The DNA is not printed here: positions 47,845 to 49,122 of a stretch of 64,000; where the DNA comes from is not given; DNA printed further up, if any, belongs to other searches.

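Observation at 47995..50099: Outer-membrane barrel translationally coupled to a secreted 6 x 45-aa repeat propeller: possible dedicated export or surface-display pair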

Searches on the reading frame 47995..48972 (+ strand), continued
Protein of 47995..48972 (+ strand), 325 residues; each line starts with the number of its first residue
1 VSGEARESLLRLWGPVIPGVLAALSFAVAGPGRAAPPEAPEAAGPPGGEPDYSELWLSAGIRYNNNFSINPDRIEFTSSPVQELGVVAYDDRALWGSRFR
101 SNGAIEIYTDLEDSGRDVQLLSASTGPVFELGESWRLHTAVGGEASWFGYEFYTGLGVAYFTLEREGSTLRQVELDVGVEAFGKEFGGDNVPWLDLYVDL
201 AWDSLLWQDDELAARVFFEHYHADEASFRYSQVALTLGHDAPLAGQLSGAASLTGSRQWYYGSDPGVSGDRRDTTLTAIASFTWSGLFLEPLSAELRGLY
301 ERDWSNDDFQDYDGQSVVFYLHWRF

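Call 41: search_protein_families(library=pfam, proteins=[P0027, P0043, P0046, P0047, P0062, P0090, P0124, P0129, P0032, P0033], max_evalue=0.01)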
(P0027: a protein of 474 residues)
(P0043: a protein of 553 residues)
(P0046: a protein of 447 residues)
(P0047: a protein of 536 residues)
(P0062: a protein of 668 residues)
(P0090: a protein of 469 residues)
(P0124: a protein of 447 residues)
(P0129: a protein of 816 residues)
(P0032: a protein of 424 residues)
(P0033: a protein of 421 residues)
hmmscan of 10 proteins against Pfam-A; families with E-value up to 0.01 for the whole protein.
P0027 (474 aa): 1 family
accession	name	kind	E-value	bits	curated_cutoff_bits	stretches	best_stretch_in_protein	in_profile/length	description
PF14559.12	TPR_19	-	0.0016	19.1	25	1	112-161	16-64/68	Tetratricopeptide repeat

P0043 (553 aa): 5 families
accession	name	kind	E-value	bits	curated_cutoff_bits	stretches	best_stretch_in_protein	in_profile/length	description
PF13505.12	OMP_b-brl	-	8.1e-08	33.1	28.7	1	399-553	23-175/175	Outer membrane protein beta-barrel domain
PF11741.13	AMIN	-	7.9e-07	29.6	20.5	1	24-66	38-83/101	AMIN domain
PF21620.4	SlpA_C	-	0.00021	20.3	35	1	392-528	439-571/656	S-layer protein SlpA, beta-barrel domain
PF03797.25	Autotransporter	-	0.0027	17.9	26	0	457-538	116-208/255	Autotransporter beta-domain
PF14559.12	TPR_19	-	0.0029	18.3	25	1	214-255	19-61/68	Tetratricopeptide repeat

P0046 (447 aa): 2 families
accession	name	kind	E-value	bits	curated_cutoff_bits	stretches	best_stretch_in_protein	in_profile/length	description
PF14559.12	TPR_19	-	8e-06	26.5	25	1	101-156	12-68/68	Tetratricopeptide repeat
PF13428.12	TPR_14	-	9.1e-05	23.2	23.5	1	114-156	2-44/44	Tetratricopeptide repeat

P0047 (536 aa): 17 families
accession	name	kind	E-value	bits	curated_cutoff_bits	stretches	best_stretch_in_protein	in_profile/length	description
PF13428.12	TPR_14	-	1.6e-14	53.4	23.5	2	200-241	2-43/44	Tetratricopeptide repeat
PF14559.12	TPR_19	-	2.6e-14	53.7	25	2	194-241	20-67/68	Tetratricopeptide repeat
PF07719.23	TPR_2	-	6.1e-13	48.2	27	1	54-82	6-34/34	Tetratricopeptide repeat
PF00515.34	TPR_1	-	1e-12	47.7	27.8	1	54-82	6-34/34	Tetratricopeptide repeat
PF13432.12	TPR_16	-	7.6e-11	42.7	32.7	3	206-242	4-40/65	Tetratricopeptide repeat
PF13174.12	TPR_6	-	2.5e-09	37.6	26.3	1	53-81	4-32/33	Tetratricopeptide repeat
PF13431.12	TPR_17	-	3.3e-09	36.7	24.4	0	221-243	1-23/34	Tetratricopeptide repeat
PF13414.12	TPR_11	-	3.2e-08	33.5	26.8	0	56-86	1-31/42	TPR repeat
PF14863.12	Alkyl_sulf_dimr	-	3.2e-07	31.3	26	1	105-165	48-108/139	Alkyl sulfatase dimerisation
PF13181.12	TPR_8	-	3.5e-07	30.3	25.7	0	54-82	6-34/34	Tetratricopeptide repeat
PF23914.1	TPR_CcmH_CycH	-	4.4e-07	30.3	42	2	122-234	46-156/158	Cytochrome c-type biogenesis protein H TPR domain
PF13176.12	TPR_7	-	3.6e-06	27.1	27.9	0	54-83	4-35/36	Tetratricopeptide repeat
PF24575.1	TPR_Slam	-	4.6e-06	27.4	35.2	0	206-242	54-90/104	Surface lipoprotein assembly modifier, N-terminal TPR repeats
PF13429.12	TPR_15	-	4.5e-05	23.4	26.2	0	118-166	138-186/280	Tetratricopeptide repeat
PF13371.12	TPR_9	-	0.00013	22.4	35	0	193-237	23-67/73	Tetratricopeptide repeat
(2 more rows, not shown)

P0062 (668 aa): 6 families
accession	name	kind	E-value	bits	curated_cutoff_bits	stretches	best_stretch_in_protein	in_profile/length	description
PF14559.12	TPR_19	-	2.8e-06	28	25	1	341-374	1-34/68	Tetratricopeptide repeat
PF13428.12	TPR_14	-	0.0015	19.5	23.5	1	332-373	2-43/44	Tetratricopeptide repeat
PF13431.12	TPR_17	-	0.0016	19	24.4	0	353-374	1-22/34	Tetratricopeptide repeat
PF07719.23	TPR_2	-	0.0019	18.6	27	0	335-364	5-34/34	Tetratricopeptide repeat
PF13176.12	TPR_7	-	0.0087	16.5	27.9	0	338-363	6-31/36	Tetratricopeptide repeat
PF13432.12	TPR_16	-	0.0088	16.9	32.7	1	338-376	4-42/65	Tetratricopeptide repeat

P0090 (469 aa): 0 families

P0124 (447 aa): 16 families
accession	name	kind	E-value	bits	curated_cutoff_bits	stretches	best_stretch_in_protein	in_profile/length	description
PF04575.19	SlipAM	-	6.9e-19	68.9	22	1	158-446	1-287/288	Surface lipoprotein assembly modifier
PF11059.14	DUF2860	-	3.9e-10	39.8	22.9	1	274-441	153-289/294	Protein of unknown function (DUF2860)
PF07719.23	TPR_2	-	1.2e-08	34.8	27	1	74-104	3-33/34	Tetratricopeptide repeat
PF13428.12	TPR_14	-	1.4e-07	31.9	23.5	1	73-114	2-43/44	Tetratricopeptide repeat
PF14559.12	TPR_19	-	1.5e-07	32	25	1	89-140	8-59/68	Tetratricopeptide repeat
PF13181.12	TPR_8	-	7.7e-07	29.2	25.7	1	73-103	2-32/34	Tetratricopeptide repeat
PF13174.12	TPR_6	-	2e-06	28.5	26.3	1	74-103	2-31/33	Tetratricopeptide repeat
PF00515.34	TPR_1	-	2.2e-06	27.7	27.8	1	73-103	2-32/34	Tetratricopeptide repeat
PF24575.1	TPR_Slam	-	4e-05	24.4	35.2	1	74-125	49-100/104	Surface lipoprotein assembly modifier, N-terminal TPR repeats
PF13424.12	TPR_12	-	7.9e-05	23.2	30.1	0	51-101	17-74/77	Tetratricopeptide repeat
PF13505.12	OMP_b-brl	-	0.00041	21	28.7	1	248-444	15-172/175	Outer membrane protein beta-barrel domain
PF10082.15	BBP2_2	-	0.0008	18.8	23.7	1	384-443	320-374/378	Putative beta-barrel porin 2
PF13432.12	TPR_16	-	0.001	19.9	32.7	0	51-103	11-62/65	Tetratricopeptide repeat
PF12895.13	ANAPC3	-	0.0016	19.1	27.2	0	49-95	35-79/82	Anaphase-promoting complex, cyclosome, subunit 3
PF13371.12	TPR_9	-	0.0022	18.4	35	1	86-150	9-73/73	Tetratricopeptide repeat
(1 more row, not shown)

P0129 (816 aa): 2 families
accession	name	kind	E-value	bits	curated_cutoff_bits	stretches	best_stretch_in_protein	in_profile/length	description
PF02321.23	OEP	-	2e-45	155.3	22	2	11-207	2-187/187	Outer membrane efflux protein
PF13428.12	TPR_14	-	0.0064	17.5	23.5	0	475-511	3-39/44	Tetratricopeptide repeat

P0032 (424 aa): 0 families

P0033 (421 aa): 0 families
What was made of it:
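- P0124 is a full-length PF04575 member at 68.9 bits (call 41).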

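Call 42: search_solved_structures(query=A1, max_evalue=10)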
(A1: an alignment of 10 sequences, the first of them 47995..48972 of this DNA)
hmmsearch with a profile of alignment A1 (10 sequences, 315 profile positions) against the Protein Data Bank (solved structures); distinct sequences matched with E-value up to 10: 2.
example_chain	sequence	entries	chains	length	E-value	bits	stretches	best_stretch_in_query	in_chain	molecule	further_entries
2n2l_A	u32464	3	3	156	0.57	12.7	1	105-134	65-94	Outer membrane protein X | Adhesion invasion locus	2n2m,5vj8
3qra_A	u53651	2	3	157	0.58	12.7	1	105-134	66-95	Attachment invasion locus protein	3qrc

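Call 44: find_related_loci(query=A1, collection=genome_contigs, flank=6000)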
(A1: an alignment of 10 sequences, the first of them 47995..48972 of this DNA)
Query A1 (325 aa) in genome_contigs; peptide patterns used: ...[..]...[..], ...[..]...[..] (x = any residue, [..] = any of these).
35 stretches matched a pattern, but none encodes a relative of the query by tblastn (E <= 1e-3).
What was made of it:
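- Tried and rejected: The species-representative genome scan with the barrel profile found no locus (call 44).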

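Call 54: search_protein_families(library=pfam, alignment_id=A1, max_evalue=10)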
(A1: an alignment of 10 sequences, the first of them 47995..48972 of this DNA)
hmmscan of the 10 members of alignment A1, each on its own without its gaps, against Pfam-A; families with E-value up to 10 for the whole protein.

A. member 1, window:47995-48972:+ (325 aa): 1 family
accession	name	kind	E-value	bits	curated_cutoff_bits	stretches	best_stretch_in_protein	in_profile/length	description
PF03797.25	Autotransporter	-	0.057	13.6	26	2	216-289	5-83/255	Autotransporter beta-domain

B. families by the number of members that match (of 10 scanned): 2 families
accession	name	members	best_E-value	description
PF04575.19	SlipAM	6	0.0024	Surface lipoprotein assembly modifier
PF03797.25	Autotransporter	1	0.057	Autotransporter beta-domain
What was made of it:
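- On Slam / T11SS outer-membrane protein (PF04575 SlipAM): Six of 10 family members match below threshold, best E 0.0024 (call 54).
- PF04575 is the only recurrent Pfam family in the barrel's own family: 6 of 10 members, best E 0.0024 (call 54).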

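Call 56: find_encoding_contigs(protein=P0022, flank=6000, max_places=3)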
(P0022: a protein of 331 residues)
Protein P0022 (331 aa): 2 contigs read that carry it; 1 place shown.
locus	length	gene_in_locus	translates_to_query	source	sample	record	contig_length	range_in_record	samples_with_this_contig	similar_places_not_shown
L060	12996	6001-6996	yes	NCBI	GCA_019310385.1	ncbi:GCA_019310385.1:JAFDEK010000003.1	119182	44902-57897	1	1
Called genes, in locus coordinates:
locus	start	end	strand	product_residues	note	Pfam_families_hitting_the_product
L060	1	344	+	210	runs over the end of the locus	PF07238:PilZ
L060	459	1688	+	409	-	PF02771:Acyl-CoA_dh_N, PF02770:Acyl-CoA_dh_M, PF00441:Acyl-CoA_dh_1, PF08028:Acyl-CoA_dh_2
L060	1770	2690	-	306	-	PF01791:DeoC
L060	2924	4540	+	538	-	PF00009:GTP_EFTU, PF22042:EF-G_D2, PF03144:GTP_EFTU_D2 (faint), PF16658:RF3_C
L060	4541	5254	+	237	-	PF02517:Rce1-like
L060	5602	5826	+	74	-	-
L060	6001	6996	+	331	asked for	-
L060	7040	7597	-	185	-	PF01145:Band_7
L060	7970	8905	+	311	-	-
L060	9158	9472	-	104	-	PF03958:Secretin_N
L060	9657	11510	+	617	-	-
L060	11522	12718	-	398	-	PF02771:Acyl-CoA_dh_N, PF02770:Acyl-CoA_dh_M, PF00441:Acyl-CoA_dh_1, PF08028:Acyl-CoA_dh_2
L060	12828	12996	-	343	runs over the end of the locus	PF08240:ADH_N, PF16912:Glu_dehyd_C, PF00107:ADH_zinc_N, PF13602:ADH_zinc_N_2 (weak)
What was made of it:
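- Tried and rejected: It is not conserved in the other loci (call 56).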

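Call 58: find_encoding_contigs(protein=P0024, flank=5000, max_places=3)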
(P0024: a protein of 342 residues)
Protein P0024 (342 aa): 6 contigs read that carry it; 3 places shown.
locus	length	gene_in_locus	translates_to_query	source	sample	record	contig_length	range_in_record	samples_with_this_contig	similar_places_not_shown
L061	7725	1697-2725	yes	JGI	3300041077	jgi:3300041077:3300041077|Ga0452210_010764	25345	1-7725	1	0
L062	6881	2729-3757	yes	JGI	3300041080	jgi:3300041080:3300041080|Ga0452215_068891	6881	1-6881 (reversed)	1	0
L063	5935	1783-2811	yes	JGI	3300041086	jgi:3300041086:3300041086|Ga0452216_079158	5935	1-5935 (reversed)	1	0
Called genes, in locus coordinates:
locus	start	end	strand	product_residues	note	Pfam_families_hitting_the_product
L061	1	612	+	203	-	?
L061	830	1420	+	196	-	-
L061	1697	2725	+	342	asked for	-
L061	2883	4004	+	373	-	-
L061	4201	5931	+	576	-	PF00682:HMGL-like, PF22615:IPMS_D2, PF08502:LeuA_dimer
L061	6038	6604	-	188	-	PF08713:DNA_alkylation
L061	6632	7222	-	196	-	PF00677:Lum_binding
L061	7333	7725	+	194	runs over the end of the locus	PF11066:DUF2867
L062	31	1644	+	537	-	-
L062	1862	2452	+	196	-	-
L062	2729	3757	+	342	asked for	-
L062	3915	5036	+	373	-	-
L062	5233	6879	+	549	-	?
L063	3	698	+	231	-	?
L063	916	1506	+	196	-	-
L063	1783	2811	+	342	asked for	-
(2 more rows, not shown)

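Call 59: find_encoding_contigs(protein=P0027, flank=5000, max_places=3)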
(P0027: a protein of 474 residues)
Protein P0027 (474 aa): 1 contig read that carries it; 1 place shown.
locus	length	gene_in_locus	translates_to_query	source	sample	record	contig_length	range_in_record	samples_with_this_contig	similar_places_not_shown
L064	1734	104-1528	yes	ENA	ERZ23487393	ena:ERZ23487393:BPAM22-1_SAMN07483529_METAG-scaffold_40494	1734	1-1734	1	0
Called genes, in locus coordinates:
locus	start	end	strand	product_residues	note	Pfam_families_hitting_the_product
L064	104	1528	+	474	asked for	-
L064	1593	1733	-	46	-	?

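Call 60: find_encoding_contigs(protein=P0031, flank=5000, max_places=3)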
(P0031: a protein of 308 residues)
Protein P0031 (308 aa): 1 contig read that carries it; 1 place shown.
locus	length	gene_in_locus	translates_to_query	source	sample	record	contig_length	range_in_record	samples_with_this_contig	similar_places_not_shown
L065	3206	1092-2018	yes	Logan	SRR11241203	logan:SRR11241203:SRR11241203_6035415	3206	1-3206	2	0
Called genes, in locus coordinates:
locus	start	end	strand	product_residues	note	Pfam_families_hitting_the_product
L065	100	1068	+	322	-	PF01987:AIM24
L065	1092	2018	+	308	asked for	-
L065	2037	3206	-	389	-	?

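Call 66: search_protein_families(library=ncbifam, proteins=[L001:5993-7048:+, L002:3071-4174:+, L003:2169-3236:+, L003:3-1136:+, L061:2883-4004:+], max_evalue=1)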
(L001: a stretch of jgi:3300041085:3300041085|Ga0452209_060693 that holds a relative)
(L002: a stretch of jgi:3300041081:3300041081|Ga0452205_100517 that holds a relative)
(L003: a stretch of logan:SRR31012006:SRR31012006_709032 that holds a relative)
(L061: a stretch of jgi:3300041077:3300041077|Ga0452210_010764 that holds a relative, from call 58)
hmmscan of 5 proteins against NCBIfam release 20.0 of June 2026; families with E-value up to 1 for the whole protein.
L001:5993-7048:+ (351 aa): 5 families
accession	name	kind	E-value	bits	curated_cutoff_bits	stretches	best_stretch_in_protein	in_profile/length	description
NF033206.1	ScyE_fam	subfamily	1.5e-08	34.6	80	2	190-259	8-97/333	ScyD/ScyE family protein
TIGR03606.1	non_repeat_PQQ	subfamily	7.3e-06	25.1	434.55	0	188-214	28-54/454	glucose/sorbosone family PQQ-dependent dehydrogenase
TIGR04174.1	IPTL_CTERM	subfamily_domain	0.0053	17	20.5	1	293-314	1-22/27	IPTL-CTERM sorting domain-containing protein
NF053768.1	CIS12_fam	equivalog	0.026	13.2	860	1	65-166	97-189/715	CIS12 family contractile injection system protein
NF035926.1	scyF_NHL_VPEP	equivalog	0.11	11.6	350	0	223-277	140-191/376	scytonemin biosynthesis PEP-CTERM protein ScyF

L002:3071-4174:+ (367 aa): 5 families
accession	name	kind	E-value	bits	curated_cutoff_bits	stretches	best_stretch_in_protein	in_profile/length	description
TIGR03606.1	non_repeat_PQQ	subfamily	3.1e-05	23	434.55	0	154-181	29-56/454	glucose/sorbosone family PQQ-dependent dehydrogenase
NF033206.1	ScyE_fam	subfamily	8.7e-05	22.2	80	1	108-176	6-94/333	ScyD/ScyE family protein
TIGR04174.1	IPTL_CTERM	subfamily_domain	0.014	15.7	20.5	1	303-328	1-26/27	IPTL-CTERM sorting domain-containing protein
NF053768.1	CIS12_fam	equivalog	0.18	10.4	860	0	110-176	129-189/715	CIS12 family contractile injection system protein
NF035926.1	scyF_NHL_VPEP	equivalog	0.26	10.4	350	0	231-287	139-191/376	scytonemin biosynthesis PEP-CTERM protein ScyF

L003:2169-3236:+ (356 aa): 4 families
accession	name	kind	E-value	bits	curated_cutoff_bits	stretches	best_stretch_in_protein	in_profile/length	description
NF033206.1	ScyE_fam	subfamily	4e-05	23.3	80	1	69-91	8-30/333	ScyD/ScyE family protein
TIGR03606.1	non_repeat_PQQ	subfamily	6.1e-05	22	434.55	1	160-185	31-56/454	glucose/sorbosone family PQQ-dependent dehydrogenase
TIGR04174.1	IPTL_CTERM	subfamily_domain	0.016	15.5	20.5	1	308-330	1-23/27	IPTL-CTERM sorting domain-containing protein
NF053768.1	CIS12_fam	equivalog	0.09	11.4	860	1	102-187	118-194/715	CIS12 family contractile injection system protein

L003:3-1136:+ (377 aa): 0 families

L061:2883-4004:+ (373 aa): 2 families
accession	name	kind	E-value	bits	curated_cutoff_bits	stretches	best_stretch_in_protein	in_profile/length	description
NF041540.1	dockerin_GC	domain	7.2e-28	96.8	29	6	94-141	4-64/67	GC-type dockerin domain-anchored protein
NF053806.1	lanmdlnLanM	equivalog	0.81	9.8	135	0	207-247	82-119/132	lanmodulin LanM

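Call 82: find_related_loci(query=A7, collection=metagenome_contigs, flank=4000)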
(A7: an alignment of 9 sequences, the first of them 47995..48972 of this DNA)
Query A7 (325 aa) in metagenome_contigs; peptide patterns used: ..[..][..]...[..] (x = any residue, [..] = any of these).
26 stretches matched a pattern; 4 encode a relative of the query (tblastn E <= 1e-3); 4 distinct loci.
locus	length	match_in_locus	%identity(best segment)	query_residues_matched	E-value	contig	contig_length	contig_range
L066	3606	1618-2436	29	57-325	2e-30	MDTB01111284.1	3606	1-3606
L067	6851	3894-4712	29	57-325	2e-30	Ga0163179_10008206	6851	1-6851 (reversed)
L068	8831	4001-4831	30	53-325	6e-30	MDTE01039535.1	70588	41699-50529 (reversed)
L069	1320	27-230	34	258-325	3e-7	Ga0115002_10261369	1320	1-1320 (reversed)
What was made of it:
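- Tried and rejected: A narrower one (A7) found only TPR-bearing relatives of the P0027 type (call 82).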

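Call 91: find_encoding_contigs(protein=P0025, flank=5000, max_places=3)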
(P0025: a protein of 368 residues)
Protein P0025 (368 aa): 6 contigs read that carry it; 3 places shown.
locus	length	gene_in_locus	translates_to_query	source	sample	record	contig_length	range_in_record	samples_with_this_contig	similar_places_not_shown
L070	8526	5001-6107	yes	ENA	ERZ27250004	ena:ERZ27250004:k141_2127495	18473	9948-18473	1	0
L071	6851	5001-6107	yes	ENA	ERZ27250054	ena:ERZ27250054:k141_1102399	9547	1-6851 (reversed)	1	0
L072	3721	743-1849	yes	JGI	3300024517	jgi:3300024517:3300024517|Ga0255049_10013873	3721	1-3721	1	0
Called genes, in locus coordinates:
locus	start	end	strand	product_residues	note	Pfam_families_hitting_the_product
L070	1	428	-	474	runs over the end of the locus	PF00884:Sulfatase, PF01663:Phosphodiest (weak), PF16347:SGSH_C (weak)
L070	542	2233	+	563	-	PF08811:DUF1800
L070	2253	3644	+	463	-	PF07394:DUF1501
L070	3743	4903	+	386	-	PF00404:Dockerin_1 (weak)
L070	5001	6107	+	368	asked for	-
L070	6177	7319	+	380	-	PF13469:Sulfotransfer_3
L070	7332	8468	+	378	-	PF06742:DUF1214 (faint)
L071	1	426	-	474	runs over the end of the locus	PF00884:Sulfatase, PF01663:Phosphodiest (weak), PF16347:SGSH_C (weak)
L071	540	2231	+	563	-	PF08811:DUF1800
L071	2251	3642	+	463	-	PF07394:DUF1501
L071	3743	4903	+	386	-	PF00404:Dockerin_1 (weak)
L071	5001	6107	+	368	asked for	-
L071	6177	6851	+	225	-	?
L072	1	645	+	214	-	?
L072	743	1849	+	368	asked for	-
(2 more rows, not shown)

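Call 92: find_encoding_contigs(protein=P0030, flank=5000, max_places=3)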
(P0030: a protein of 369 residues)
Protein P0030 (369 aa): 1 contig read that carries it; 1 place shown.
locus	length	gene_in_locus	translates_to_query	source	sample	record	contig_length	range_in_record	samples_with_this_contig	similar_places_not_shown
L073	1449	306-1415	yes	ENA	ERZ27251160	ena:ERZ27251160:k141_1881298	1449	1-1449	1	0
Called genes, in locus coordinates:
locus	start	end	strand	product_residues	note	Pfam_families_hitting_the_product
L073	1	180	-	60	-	?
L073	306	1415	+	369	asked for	-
